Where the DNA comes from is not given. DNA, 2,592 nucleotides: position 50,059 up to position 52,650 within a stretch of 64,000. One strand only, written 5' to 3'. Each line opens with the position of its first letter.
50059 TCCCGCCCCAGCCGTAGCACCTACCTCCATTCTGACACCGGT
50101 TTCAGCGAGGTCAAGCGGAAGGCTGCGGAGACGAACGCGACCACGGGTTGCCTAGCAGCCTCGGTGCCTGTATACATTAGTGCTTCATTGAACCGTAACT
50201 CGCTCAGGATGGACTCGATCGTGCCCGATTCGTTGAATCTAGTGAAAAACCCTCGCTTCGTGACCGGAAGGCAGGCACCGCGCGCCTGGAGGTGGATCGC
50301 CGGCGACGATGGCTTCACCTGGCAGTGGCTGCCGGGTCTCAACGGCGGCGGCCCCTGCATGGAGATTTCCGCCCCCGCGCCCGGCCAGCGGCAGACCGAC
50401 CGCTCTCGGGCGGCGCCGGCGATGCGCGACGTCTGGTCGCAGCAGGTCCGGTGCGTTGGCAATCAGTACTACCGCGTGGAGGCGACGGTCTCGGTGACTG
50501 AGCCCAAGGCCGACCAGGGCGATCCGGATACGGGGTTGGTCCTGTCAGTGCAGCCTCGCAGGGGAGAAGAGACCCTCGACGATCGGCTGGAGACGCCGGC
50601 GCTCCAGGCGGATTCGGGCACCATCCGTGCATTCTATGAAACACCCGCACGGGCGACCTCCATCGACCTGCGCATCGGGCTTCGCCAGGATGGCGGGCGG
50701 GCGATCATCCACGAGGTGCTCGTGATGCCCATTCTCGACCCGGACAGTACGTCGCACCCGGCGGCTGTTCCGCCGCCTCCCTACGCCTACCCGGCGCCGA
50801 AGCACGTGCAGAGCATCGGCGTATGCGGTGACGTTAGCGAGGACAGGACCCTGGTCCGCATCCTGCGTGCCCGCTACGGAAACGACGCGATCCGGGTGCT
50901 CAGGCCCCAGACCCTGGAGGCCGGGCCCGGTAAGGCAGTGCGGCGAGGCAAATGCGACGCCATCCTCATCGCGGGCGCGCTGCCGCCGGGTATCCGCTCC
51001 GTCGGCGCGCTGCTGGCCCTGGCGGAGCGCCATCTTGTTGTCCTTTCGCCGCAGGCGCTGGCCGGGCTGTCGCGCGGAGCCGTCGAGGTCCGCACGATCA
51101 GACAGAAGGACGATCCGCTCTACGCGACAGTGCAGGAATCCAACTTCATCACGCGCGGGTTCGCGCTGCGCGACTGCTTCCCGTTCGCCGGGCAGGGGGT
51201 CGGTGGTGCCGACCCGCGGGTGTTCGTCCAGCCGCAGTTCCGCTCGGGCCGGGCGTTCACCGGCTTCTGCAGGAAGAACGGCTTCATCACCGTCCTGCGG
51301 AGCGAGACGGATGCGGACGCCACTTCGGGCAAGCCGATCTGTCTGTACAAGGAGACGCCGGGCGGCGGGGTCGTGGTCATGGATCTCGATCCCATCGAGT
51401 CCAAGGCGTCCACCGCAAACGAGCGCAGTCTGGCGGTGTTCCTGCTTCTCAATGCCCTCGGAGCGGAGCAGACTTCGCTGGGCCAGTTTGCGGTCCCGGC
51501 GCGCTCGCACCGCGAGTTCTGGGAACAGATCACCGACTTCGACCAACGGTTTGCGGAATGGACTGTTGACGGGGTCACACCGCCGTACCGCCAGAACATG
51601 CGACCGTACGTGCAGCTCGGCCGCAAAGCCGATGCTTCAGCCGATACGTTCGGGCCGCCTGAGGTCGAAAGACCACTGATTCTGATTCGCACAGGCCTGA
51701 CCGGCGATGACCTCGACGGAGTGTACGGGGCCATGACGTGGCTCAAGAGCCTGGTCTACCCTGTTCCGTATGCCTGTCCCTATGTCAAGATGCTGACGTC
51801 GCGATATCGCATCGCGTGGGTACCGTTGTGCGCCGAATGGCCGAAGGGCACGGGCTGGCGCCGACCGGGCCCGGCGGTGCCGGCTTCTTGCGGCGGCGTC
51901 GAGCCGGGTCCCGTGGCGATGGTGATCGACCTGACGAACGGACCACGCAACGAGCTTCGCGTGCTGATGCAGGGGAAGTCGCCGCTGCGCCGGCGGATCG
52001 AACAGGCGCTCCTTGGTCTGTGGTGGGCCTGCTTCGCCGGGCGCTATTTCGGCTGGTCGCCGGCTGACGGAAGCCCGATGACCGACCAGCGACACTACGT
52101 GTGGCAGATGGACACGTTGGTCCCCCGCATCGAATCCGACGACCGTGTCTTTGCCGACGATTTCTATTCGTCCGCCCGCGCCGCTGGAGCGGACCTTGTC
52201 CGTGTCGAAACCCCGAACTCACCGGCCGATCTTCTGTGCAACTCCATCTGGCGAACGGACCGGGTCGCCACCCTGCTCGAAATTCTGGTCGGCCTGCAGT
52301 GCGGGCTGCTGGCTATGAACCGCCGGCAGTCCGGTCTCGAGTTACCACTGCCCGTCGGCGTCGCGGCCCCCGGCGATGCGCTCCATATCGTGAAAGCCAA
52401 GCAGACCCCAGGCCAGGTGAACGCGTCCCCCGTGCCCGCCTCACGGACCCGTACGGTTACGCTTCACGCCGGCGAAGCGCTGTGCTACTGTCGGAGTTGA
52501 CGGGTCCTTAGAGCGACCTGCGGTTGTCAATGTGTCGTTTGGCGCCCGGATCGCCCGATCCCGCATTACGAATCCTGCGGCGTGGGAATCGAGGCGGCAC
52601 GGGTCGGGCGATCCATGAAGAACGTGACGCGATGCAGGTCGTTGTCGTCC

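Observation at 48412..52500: Divergently transcribed B12-binding radical SAM enzyme and a 763-aa orphan protein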

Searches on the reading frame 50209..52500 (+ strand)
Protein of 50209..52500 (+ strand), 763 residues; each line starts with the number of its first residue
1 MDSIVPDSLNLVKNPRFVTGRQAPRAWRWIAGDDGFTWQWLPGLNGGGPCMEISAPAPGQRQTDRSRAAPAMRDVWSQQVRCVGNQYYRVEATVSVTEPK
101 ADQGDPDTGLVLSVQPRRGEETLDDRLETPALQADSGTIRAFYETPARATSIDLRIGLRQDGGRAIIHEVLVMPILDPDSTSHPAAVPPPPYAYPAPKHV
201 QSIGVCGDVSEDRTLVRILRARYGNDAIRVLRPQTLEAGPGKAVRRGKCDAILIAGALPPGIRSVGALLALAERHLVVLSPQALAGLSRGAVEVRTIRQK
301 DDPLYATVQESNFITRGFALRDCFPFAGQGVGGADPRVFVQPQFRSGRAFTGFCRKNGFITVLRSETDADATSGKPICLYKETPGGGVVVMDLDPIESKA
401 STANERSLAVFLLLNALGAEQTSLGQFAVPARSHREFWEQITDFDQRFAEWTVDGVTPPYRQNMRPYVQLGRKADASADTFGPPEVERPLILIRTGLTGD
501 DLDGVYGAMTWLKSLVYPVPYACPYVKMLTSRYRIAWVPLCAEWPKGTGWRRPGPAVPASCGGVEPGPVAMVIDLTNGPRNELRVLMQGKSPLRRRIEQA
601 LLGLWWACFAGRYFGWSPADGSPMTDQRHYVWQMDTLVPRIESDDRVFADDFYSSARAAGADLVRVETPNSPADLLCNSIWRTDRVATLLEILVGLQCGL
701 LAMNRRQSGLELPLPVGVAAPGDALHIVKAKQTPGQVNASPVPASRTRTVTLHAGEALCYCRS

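Call 3: search_protein_families(library=pfam, proteins=[window:50209-52500:+], max_evalue=0.1)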
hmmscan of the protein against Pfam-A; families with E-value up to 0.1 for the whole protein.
window:50209-52500:+ (763 aa): 0 families

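Call 4: search_protein_families(library=ncbifam, proteins=[window:50209-52500:+], max_evalue=0.1)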
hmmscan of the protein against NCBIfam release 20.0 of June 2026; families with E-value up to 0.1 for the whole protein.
window:50209-52500:+ (763 aa): 0 families

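Call 6: find_homologous_proteins(query=window:50209-52500:+)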
Query window:50209-52500:+ (763 aa): 27 proteins with E <= 0.001 among 8000 candidates.
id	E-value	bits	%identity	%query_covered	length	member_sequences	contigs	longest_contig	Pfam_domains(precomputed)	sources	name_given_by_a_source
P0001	0.0e+0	1758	100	99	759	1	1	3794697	-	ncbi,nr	ncbi:MAG: hypothetical protein JSV19_05820 [Phycisphaerales bacterium]|nr:MAG: hypothetical protein 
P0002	2.5e-270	917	55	100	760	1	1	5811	-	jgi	jgi:hypothetical protein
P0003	1.9e-269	915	54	99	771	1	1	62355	-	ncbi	-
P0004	1.3e-260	885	55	99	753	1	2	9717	-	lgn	-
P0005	2.6e-252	858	54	100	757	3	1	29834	-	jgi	-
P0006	1.3e-251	856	52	100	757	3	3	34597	-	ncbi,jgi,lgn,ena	-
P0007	1.6e-245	835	53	99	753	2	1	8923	-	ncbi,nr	ncbi:MAG: hypothetical protein JXB13_15150 [Phycisphaerae bacterium]|nr:hypothetical protein [Phycis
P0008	5.8e-236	804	51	99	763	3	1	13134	-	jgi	-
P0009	7.7e-215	734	55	82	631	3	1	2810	-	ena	-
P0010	7.3e-178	612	56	64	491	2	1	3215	-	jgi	jgi:hypothetical protein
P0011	2.9e-161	557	53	66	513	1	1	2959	-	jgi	jgi:hypothetical protein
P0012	1.8e-154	534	41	99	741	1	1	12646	-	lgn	-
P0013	3.2e-152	527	40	99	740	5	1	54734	-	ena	-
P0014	5.5e-150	519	40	92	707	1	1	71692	-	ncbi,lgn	-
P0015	7.2e-147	509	39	99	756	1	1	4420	-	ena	-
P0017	7.8e-142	493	39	93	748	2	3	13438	-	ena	-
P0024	1.9e-128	448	39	92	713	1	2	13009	-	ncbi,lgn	ncbi:MAG: hypothetical protein ACE5E6_03600 [Phycisphaerae bacterium]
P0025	4.5e-126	440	35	94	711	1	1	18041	-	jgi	-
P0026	1.9e-95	339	33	94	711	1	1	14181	-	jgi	jgi:hypothetical protein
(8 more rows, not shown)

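Call 7: search_solved_structures(query=window:50209-52500:+, max_evalue=10)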
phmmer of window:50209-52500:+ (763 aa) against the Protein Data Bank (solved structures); distinct sequences matched with E-value up to 10: 1.
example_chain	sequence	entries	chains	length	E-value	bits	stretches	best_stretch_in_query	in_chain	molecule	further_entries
4l85_A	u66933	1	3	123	0.49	11.9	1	209-280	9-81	KDP operon transcriptional regulatory protein KdpE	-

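Call 9: find_encoding_contigs(protein=P0003, flank=8000, max_places=2)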
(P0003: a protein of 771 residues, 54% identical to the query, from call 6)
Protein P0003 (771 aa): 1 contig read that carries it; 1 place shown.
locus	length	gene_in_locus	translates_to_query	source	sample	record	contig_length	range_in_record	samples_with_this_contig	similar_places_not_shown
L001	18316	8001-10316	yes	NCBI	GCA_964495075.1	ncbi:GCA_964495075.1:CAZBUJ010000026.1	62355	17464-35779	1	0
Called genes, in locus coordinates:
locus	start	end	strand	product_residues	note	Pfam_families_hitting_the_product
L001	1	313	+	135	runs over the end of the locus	-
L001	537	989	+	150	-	PF03692:CxxCxxCC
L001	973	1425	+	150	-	-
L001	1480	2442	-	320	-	-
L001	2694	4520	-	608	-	PF00654:Voltage_CLC, PF00571:CBS (faint)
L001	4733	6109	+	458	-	PF04389:Peptidase_M28, PF01546:Peptidase_M20 (weak)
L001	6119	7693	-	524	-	PF02310:B12-binding, PF19864:Radical_SAM_N2 (weak), PF04055:Radical_SAM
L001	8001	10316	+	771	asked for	-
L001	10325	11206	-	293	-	PF12706:Lactamase_B_2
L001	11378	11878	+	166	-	PF22811:Zn_ribbon_NrdR, PF03477:ATP-cone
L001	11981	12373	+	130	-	PF02410:RsfS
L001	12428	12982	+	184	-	PF01227:GTP_cyclohydroI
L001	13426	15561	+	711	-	PF02824:TGS (faint), PF07973:tRNA_SAD, PF00587:tRNA-synt_2b, PF03129:HGTP_anticodon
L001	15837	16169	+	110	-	PF00707:IF3_C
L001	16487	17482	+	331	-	PF01368:DHH, PF02272:DHHA1 (weak)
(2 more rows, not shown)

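Call 10: find_encoding_contigs(protein=P0013, flank=8000, max_places=2)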
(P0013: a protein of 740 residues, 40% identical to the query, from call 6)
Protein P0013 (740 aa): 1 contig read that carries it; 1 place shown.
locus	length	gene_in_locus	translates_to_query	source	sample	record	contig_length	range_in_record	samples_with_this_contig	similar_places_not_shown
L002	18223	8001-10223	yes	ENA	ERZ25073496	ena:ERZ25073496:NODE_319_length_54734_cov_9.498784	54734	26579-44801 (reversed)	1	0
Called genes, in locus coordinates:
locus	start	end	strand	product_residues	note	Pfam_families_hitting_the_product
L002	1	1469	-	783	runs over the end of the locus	PF00270:DEAD, PF04851:ResIII (weak), PF00271:Helicase_C, PF22982:WHD_HRQ1, PF09369:MZB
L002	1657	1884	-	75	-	PF13370:Fer4_13, PF13459:Fer4_15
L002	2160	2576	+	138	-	PF08761:dUTPase_2 (weak)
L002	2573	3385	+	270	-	PF00072:Response_reg, PF00486:Trans_reg_C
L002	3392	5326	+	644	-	PF00512:HisKA, PF02518:HATPase_c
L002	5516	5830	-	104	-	-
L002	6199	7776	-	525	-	PF02310:B12-binding, PF04055:Radical_SAM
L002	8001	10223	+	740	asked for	-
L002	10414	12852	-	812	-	PF01315:Ald_Xan_dh_C, PF02738:MoCoBD_1, PF20256:MoCoBD_2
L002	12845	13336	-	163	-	PF00111:Fer2, PF13085:Fer2_3 (faint), PF01799:Fer2_2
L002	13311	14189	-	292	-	PF00941:FAD_binding_5, PF03450:CO_deh_flav_C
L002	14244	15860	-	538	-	PF01642:MM_CoA_mutase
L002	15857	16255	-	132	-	PF02310:B12-binding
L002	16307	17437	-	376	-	PF02771:Acyl-CoA_dh_N, PF02770:Acyl-CoA_dh_M, PF00441:Acyl-CoA_dh_1, PF08028:Acyl-CoA_dh_2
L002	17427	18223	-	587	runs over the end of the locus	PF02538:Hydantoinase_B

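Call 11: find_encoding_contigs(protein=P0014, flank=8000, max_places=2)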
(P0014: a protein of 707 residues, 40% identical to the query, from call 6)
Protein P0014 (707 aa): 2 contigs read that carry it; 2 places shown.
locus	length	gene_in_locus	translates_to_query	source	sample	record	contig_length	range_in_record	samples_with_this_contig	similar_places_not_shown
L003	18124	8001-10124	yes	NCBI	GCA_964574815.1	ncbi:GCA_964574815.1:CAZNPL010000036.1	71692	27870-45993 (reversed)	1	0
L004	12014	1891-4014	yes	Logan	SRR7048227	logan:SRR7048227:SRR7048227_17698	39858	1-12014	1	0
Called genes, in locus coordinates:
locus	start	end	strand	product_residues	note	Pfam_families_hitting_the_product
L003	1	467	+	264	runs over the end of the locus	PF00106:adh_short, PF08659:KR, PF13561:adh_short_C2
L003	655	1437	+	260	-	PF00970:FAD_binding_6 (weak), PF00175:NAD_binding_1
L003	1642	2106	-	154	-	-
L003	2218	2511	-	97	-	-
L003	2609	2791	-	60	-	PF07043:DUF1328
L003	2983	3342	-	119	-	PF13648:Lipocalin_4 (weak)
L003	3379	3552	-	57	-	-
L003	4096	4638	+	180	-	PF16694:Cytochrome_P460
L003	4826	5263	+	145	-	PF00127:Copper-bind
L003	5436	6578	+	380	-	PF00142:Fer4_NifH, PF01656:CbiA, PF02374:ArsA_ATPase (weak), PF06564:CBP_BcsQ, PF09140:MipZ (weak), PF10609:ParA, PF13614:AAA_31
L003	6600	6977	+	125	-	PF04892:VanZ-LLP1 (weak)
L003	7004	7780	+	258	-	PF02592:Vut_1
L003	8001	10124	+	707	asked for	-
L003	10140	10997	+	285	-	PF00106:adh_short, PF01370:Epimerase, PF08643:DUF1776, PF08659:KR, PF13460:NAD_binding_10, PF13561:adh_short_C2, PF16363:GDP_Man_Dehyd (weak)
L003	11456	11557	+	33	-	-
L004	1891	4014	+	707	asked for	-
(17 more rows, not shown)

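Call 13: find_encoding_contigs(protein=P0025, flank=8000, max_places=2)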
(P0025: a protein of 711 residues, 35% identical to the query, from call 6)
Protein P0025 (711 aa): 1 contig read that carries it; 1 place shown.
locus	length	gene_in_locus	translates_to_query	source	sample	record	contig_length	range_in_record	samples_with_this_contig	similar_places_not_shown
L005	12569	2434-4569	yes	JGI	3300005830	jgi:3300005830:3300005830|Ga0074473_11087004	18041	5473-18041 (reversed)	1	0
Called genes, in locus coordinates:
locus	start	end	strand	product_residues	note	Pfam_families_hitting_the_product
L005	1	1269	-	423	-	?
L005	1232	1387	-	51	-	-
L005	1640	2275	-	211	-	PF04079:SMC_ScpB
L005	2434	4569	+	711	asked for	-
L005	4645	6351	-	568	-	PF03577:Peptidase_C69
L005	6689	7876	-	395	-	PF12899:Glyco_hydro_100, PF06202:GDE_C (weak), PF22422:MGH1-like_GH (weak)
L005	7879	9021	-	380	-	PF00534:Glycos_transf_1, PF13692:Glyco_trans_1_4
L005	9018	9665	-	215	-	PF02585:PIG-L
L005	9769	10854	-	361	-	PF13174:TPR_6 (faint), PF13428:TPR_14 (faint), PF12895:ANAPC3 (faint), PF13181:TPR_8 (faint), PF13431:TPR_17 (faint), PF14559:TPR_19 (weak), PF13432:TPR_16 (weak), PF07719:TPR_2 (weak), +4 more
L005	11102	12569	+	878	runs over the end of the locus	PF00069:Pkinase, PF07714:PK_Tyr_Ser-Thr, PF24885:TPR_NPHP3, PF13424:TPR_12, PF13374:TPR_10, PF13424:TPR_12, PF13374:TPR_10, PF13424:TPR_12, +15 more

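Call 14: find_encoding_contigs(protein=P0026, flank=8000, max_places=2)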
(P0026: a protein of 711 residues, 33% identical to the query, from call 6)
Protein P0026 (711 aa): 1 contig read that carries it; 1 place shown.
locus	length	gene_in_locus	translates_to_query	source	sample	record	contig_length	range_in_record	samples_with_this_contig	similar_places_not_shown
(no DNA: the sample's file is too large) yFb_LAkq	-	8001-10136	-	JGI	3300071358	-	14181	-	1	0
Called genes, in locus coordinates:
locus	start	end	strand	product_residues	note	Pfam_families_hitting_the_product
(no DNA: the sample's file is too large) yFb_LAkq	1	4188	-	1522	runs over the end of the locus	PF17874:TPR_MalT (weak), PF13429:TPR_15 (weak), PF14559:TPR_19, PF13432:TPR_16, PF14559:TPR_19 (weak), PF23914:TPR_CcmH_CycH (weak), PF07719:TPR_2 (weak), PF13414:TPR_11, +15 more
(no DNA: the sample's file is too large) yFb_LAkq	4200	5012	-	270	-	-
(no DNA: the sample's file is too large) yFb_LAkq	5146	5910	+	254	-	PF17836:PglD_N, PF25087:GMPPB_C (faint), PF00132:Hexapep (faint)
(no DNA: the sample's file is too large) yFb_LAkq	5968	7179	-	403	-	PF01612:DNA_pol_A_exo1, PF00570:HRDC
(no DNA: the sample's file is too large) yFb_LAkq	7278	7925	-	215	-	PF04079:SMC_ScpB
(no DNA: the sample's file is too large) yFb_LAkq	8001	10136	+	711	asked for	-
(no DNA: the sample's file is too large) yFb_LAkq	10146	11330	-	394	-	-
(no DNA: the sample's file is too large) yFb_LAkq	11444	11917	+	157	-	PF00582:Usp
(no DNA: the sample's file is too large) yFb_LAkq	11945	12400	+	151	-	-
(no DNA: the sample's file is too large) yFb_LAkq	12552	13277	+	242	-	?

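Call 15: find_encoding_contigs(protein=P0024, flank=8000, max_places=2)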
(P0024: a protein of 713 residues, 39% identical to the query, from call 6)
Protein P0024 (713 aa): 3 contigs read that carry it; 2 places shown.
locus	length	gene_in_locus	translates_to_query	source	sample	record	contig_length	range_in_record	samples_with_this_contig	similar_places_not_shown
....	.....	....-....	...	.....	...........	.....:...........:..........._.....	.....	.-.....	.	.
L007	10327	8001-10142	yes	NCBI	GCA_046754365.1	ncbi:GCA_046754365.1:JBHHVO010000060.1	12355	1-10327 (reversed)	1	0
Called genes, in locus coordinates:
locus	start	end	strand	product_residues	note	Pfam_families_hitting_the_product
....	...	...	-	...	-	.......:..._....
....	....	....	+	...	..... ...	-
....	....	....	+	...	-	-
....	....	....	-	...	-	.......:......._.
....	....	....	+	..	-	-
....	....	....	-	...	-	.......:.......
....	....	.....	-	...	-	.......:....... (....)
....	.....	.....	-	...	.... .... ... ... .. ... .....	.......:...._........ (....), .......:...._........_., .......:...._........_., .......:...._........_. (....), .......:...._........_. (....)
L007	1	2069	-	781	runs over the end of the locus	PF07697:7TMR-HDED (weak), PF07698:7TM-7TMR_HD, PF01966:HD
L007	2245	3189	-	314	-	PF02562:PhoH, PF13604:AAA_30, PF13245:AAA_19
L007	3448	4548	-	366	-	PF01148:CTP_transf_1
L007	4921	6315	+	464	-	PF03448:MgtE_N, PF00571:CBS (weak), PF01769:MgtE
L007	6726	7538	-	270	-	PF04079:SMC_ScpB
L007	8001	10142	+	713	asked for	-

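Call 19: find_related_loci(query=A1, collection=genome_contigs, flank=10000)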
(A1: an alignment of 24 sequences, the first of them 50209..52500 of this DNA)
Query A1 (763 aa) in genome_contigs; peptide patterns used: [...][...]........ (x = any residue, [..] = any of these).
111 stretches matched a pattern; 34 encode a relative of the query (tblastn E <= 1e-3); 34 distinct loci.
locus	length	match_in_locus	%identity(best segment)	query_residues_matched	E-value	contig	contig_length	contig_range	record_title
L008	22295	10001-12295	54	1-759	0e+0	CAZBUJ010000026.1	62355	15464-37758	MAG TPA_asm: uncultured Phycisphaeraceae bacterium isolate SRP323688_co1_260 genome assembly, contig: NODE_923_length_62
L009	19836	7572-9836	52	1-762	0e+0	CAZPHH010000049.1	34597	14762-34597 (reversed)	MAG TPA_asm: uncultured Phycisphaeraceae bacterium isolate SRP241326_co4_311 genome assembly, contig: NODE_1819_length_3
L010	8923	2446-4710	52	1-762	0e+0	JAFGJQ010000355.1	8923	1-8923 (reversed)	MAG: Phycisphaerae bacterium isolate Zod_Metabat.286 k87_9499162, whole genome shotgun sequence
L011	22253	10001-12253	51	5-762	0e+0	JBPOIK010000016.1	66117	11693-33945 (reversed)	MAG: Planctomycetota bacterium isolate MAG_549 c_000000542749, whole genome shotgun sequence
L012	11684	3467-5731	54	1-762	0e+0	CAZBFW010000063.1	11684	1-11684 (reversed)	MAG TPA_asm: uncultured Phycisphaeraceae bacterium isolate binchicken_co43_71 genome assembly, contig: NODE_9925_length_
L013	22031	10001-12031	40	2-708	1e-145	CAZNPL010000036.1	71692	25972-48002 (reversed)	MAG TPA_asm: uncultured Phycisphaeraceae bacterium isolate SRP141376_co2_188 genome assembly, contig: NODE_952_length_71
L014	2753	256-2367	37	3-725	8e-148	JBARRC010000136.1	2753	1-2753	MAG: Phycisphaerae bacterium isolate MFD13433_ilm_asm_bin31 k127_208320, whole genome shotgun sequence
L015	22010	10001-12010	37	5-706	4e-137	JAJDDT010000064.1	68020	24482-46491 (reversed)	MAG: Phycisphaerae bacterium isolate OFTM371 OFTM371_63, whole genome shotgun sequence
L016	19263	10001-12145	37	8-731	6e-137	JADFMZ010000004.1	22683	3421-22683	MAG: Planctomycetota bacterium isolate B5T3L8 B5T3L8_NODE508, whole genome shotgun sequence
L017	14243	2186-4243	37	3-706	5e-132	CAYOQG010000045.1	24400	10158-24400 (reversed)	MAG TPA_asm: uncultured Phycisphaeraceae bacterium isolate SRP323688_co1_276 genome assembly, contig: NODE_3532_length_2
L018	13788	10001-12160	37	8-742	1e-130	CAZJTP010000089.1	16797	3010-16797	MAG TPA_asm: uncultured Phycisphaeraceae bacterium isolate binchicken_co116_291 genome assembly, contig: NODE_3395_lengt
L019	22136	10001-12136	35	8-731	2e-129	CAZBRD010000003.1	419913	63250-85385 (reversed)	MAG TPA_asm: uncultured Phycisphaeraceae bacterium isolate SRP287051_co1_53 genome assembly, contig: NODE_25_length_4199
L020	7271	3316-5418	36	8-727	2e-128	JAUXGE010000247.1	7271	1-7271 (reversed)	MAG: Planctomycetota bacterium isolate CSMAG_2921 CSMAG_2921_k117_3736187_length_7271_cov_19.9734, whole genome shotgun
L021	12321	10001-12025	39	7-705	1e-124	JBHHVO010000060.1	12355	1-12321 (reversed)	MAG: Phycisphaerae bacterium isolate S.4.sp2_bin.12 NODE_2164_length_12355_cov_4.723496, whole genome shotgun sequence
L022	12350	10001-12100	37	2-736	1e-123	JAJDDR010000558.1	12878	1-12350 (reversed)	MAG: Phycisphaerae bacterium isolate OFTM285 OFTM285_557, whole genome shotgun sequence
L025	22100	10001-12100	34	2-725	1e-119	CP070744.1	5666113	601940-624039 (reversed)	MAG: Phycisphaerales bacterium isolate bin37 chromosome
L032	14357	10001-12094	33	2-732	1e-98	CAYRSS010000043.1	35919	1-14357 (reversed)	MAG TPA_asm: uncultured Phycisphaeraceae bacterium isolate SRP329715_co1_283 genome assembly, contig: NODE_1572_length_3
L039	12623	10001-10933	32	180-515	1e-25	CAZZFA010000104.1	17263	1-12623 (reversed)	MAG TPA_asm: uncultured Planctomycetales bacterium isolate binchicken_co135_101 genome assembly, contig: NODE_5117_lengt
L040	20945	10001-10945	25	77-393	3e-6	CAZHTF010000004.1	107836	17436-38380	MAG TPA_asm: uncultured Planctomycetales bacterium isolate binchicken_co58_172 genome assembly, contig: NODE_145_length_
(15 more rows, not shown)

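Call 23: find_encoding_contigs(protein=P0012, flank=8000, max_places=2)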
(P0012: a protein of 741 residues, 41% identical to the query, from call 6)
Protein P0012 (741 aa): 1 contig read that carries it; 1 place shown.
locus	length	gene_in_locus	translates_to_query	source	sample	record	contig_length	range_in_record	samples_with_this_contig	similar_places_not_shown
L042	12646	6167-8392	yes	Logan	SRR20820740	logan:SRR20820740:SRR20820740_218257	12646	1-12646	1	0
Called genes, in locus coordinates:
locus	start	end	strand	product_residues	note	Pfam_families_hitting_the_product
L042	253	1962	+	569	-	PF00089:Trypsin, PF13365:Trypsin_2, PF17820:PDZ_6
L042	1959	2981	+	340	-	PF13365:Trypsin_2, PF00595:PDZ, PF13180:PDZ_2, PF17820:PDZ_6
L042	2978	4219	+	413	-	PF13365:Trypsin_2, PF13180:PDZ_2, PF17820:PDZ_6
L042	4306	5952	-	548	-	PF02310:B12-binding, PF19864:Radical_SAM_N2 (faint), PF04055:Radical_SAM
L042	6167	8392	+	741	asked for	-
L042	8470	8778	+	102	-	PF14561:TPR_20 (weak), PF13431:TPR_17 (faint), PF14559:TPR_19 (weak)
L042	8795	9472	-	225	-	PF00702:Hydrolase, PF12710:HAD (weak), PF13419:HAD_2, PF13242:Hydrolase_like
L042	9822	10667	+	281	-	PF12146:Hydrolase_4, PF00561:Abhydrolase_1, PF12697:Abhydrolase_6, PF00326:Peptidase_S9 (faint)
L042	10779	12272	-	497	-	PF04055:Radical_SAM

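Call 24: find_encoding_contigs(protein=P0015, flank=8000, max_places=2)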
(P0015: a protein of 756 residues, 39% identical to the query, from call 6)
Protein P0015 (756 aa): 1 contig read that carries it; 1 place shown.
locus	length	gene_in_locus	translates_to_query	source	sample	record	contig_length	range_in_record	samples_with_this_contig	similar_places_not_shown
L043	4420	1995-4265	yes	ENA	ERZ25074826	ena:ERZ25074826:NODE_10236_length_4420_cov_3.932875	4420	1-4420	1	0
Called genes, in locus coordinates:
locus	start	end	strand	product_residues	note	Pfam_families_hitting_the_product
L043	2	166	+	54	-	?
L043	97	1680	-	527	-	PF02310:B12-binding, PF04055:Radical_SAM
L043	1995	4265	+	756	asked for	-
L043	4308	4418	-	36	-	?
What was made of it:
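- On Conserved two-gene functional module (gene-neighbourhood criterion): Within the linked subclades the pair does survive changes of flanking genes (calls 10, 23, 24).
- This holds down to 40% orphan identity (calls 9, 10, 23, 24).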
